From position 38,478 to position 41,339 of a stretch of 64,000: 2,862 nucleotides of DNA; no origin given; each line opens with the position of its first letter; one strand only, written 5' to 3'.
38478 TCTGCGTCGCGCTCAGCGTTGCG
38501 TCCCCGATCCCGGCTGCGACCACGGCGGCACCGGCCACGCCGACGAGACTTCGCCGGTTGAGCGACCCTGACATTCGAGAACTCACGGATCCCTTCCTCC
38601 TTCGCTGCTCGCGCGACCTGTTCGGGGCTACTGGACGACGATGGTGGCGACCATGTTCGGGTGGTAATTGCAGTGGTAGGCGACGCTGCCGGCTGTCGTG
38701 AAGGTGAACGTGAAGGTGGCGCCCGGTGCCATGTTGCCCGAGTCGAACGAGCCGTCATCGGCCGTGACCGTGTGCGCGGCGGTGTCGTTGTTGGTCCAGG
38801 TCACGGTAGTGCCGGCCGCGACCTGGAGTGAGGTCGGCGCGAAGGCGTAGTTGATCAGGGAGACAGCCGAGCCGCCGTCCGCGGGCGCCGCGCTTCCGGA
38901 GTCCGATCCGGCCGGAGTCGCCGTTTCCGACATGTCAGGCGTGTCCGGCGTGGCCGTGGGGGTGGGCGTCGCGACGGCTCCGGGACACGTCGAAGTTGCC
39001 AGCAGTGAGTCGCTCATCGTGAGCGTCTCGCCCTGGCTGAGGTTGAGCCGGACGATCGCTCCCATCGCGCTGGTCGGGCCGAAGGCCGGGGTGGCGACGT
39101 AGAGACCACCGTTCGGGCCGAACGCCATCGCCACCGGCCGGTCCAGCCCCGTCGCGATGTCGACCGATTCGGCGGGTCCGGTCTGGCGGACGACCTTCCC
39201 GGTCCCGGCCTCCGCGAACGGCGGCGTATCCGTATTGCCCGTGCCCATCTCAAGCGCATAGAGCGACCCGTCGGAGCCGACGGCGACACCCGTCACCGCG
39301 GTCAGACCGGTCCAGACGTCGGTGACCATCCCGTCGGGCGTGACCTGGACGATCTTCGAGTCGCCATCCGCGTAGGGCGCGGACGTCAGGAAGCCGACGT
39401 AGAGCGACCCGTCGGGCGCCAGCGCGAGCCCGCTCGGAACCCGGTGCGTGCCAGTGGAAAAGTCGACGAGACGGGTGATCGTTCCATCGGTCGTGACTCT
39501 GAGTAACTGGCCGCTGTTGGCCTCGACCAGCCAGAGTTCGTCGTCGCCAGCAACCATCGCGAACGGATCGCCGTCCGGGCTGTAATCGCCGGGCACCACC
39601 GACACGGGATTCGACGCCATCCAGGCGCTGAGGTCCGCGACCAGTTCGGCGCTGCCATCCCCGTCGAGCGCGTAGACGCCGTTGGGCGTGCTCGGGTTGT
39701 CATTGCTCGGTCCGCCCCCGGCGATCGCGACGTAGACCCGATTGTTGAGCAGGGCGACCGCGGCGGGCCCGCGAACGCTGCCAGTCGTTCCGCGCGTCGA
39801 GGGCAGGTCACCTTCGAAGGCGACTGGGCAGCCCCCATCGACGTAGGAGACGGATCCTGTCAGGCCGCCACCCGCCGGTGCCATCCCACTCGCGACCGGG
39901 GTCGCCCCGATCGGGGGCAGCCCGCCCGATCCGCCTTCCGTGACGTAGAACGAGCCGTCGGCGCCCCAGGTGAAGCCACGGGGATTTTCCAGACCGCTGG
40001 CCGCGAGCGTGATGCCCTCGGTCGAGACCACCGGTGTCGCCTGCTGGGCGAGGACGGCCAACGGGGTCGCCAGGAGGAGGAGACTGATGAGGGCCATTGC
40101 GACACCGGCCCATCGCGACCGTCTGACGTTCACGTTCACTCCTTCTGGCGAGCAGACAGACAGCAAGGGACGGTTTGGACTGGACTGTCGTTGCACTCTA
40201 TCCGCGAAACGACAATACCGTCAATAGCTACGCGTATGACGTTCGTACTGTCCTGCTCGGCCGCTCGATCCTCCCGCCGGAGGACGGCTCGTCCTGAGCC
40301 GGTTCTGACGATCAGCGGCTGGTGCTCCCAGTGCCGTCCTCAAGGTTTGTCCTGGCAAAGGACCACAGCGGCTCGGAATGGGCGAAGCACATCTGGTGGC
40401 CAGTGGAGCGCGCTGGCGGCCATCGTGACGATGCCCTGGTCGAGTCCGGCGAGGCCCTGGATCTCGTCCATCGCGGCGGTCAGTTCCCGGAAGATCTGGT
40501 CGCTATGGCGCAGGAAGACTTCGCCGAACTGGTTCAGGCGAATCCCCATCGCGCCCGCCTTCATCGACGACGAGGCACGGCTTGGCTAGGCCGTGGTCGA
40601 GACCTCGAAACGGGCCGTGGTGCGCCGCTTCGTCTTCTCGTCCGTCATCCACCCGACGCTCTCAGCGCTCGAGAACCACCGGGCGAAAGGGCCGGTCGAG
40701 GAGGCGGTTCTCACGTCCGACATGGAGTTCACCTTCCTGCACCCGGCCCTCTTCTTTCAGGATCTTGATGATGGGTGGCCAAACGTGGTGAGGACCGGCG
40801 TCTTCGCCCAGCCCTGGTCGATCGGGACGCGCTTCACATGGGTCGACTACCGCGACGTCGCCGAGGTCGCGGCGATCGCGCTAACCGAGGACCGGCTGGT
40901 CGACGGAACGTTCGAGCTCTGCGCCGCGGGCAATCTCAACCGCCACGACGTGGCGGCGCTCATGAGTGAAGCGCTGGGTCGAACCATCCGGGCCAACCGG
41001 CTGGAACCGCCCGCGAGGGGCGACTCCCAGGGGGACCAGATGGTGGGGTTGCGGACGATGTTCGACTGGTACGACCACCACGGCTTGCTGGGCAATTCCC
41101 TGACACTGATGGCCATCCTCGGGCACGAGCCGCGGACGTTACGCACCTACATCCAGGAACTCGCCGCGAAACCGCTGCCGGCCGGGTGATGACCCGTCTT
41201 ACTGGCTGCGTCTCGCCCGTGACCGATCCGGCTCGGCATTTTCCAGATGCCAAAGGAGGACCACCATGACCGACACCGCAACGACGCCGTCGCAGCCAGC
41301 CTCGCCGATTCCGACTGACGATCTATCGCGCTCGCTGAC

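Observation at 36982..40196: Tandem ScyD/ScyE-like propeller-cupredoxin paralogs; one has lost two of four type-1 copper ligands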

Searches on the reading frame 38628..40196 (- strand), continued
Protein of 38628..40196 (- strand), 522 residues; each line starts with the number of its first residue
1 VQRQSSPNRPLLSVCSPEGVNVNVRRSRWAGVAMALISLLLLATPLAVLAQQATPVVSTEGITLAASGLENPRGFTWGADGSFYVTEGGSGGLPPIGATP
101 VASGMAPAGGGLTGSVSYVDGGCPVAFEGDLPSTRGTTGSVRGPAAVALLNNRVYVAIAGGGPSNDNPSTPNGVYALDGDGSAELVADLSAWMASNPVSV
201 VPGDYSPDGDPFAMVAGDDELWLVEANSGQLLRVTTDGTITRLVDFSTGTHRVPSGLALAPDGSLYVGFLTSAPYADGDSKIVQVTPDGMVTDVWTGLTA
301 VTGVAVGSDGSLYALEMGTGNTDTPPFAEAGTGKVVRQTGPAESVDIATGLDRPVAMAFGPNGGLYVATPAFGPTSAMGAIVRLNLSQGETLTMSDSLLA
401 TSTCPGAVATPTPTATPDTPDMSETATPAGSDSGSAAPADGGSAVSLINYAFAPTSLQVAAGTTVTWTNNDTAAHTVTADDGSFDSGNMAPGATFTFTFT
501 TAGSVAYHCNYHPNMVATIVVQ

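Call 88: fold_search(model_id=the predicted structure, library=pdb)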
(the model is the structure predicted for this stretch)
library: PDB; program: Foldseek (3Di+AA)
matches with E <= 10: 1675; with E <= 0.001: 835
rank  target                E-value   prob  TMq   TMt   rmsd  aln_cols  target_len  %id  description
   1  22gu                  3.9e-10  1.00  0.41  0.74   7.2       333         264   12  Crystal structure of the CJ1041C protein from Campylobacter jejuni in complex with Ca2+ in space group P212121 (released 2026-04-01)
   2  7djl_B                5.9e-10  1.00  0.34  0.36  17.4       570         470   13  Structure of four truncated and mutated forms of quenching protein (released 2022-06-08)
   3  22gv_A                9.1e-10  1.00  0.40  0.73   7.3       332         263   12  Crystal structure of the CJ1041C protein from Campylobacter jejuni in complex with Ca2+ in space group P1 (released 2026-04-01)
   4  7zcj                  1.0e-09  1.00  0.40  0.75   4.8       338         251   19  Crystal structure of Pizza6-TNH-TSH with Silicotungstic Acid (STA) polyoxometalate (released 2023-04-19)
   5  22gw_B                1.2e-09  1.00  0.42  0.76   6.0       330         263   13  Crystal structure of the CJ1041C protein from Campylobacter jejuni in the apo form in space group P2 (released 2026-04-01)
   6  3hli_A                1.3e-09  1.00  0.39  0.59   6.3       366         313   14  diisopropyl fluorophosphatase (DFPase), active site mutants (released 2009-11-10)
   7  22gw_D                1.5e-09  1.00  0.42  0.76   5.0       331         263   13  Crystal structure of the CJ1041C protein from Campylobacter jejuni in the apo form in space group P2 (released 2026-04-01)
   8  22gv_B                1.7e-09  1.00  0.41  0.75   6.2       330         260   12  Crystal structure of the CJ1041C protein from Campylobacter jejuni in complex with Ca2+ in space group P1 (released 2026-04-01)
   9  3li3                  1.8e-09  1.00  0.39  0.60   6.3       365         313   14  Diisopropyl fluorophosphatase (DFPase), D121E mutant (released 2010-04-07)
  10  6rej                  2.3e-09  1.00  0.40  0.76   4.4       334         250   18  Crystal structure of Pizza6-SH with Zn2+ (released 2019-07-31)
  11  2p4o                  2.5e-09  1.00  0.42  0.67   5.5       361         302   14  CRYSTAL STRUCTURE OF A PUTATIVE LACTONASE OF THE SMP-30/GLUCONOLACTONASE/LRE-LIKE REGION FAMILY (NPUN_F0524) FROM NOSTOC (released 2007-04-17)
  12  3hlh_A                2.5e-09  1.00  0.40  0.62   6.1       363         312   13  Diisopropyl fluorophosphatase (DFPase), active site mutants (released 2009-11-10)
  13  3hli_B                2.5e-09  1.00  0.40  0.61   6.1       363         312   13  diisopropyl fluorophosphatase (DFPase), active site mutants (released 2009-11-10)
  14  2iaw                  2.6e-09  1.00  0.40  0.61   6.4       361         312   13  Crystal structure of squid ganglion DFPase N175D mutant (released 2006-09-26)
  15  9m58_B                2.7e-09  1.00  0.38  0.47   7.0       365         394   15  Cu/Zn-superoxide dismutase from Deinococcus radiodurans (Calcium-free) (released 2025-09-24)
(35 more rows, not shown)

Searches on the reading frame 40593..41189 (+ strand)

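Call 83: search_protein_families(library=pfam, proteins=[window:40593-41189:+], max_evalue=0.001)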
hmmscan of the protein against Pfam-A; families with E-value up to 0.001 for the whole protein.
window:40593-41189:+ (198 aa): 1 family
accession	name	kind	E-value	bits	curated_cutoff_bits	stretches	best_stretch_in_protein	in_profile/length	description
PF05368.20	NmrA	-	1.1e-08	35.5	27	1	1-166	90-273/298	NmrA-like family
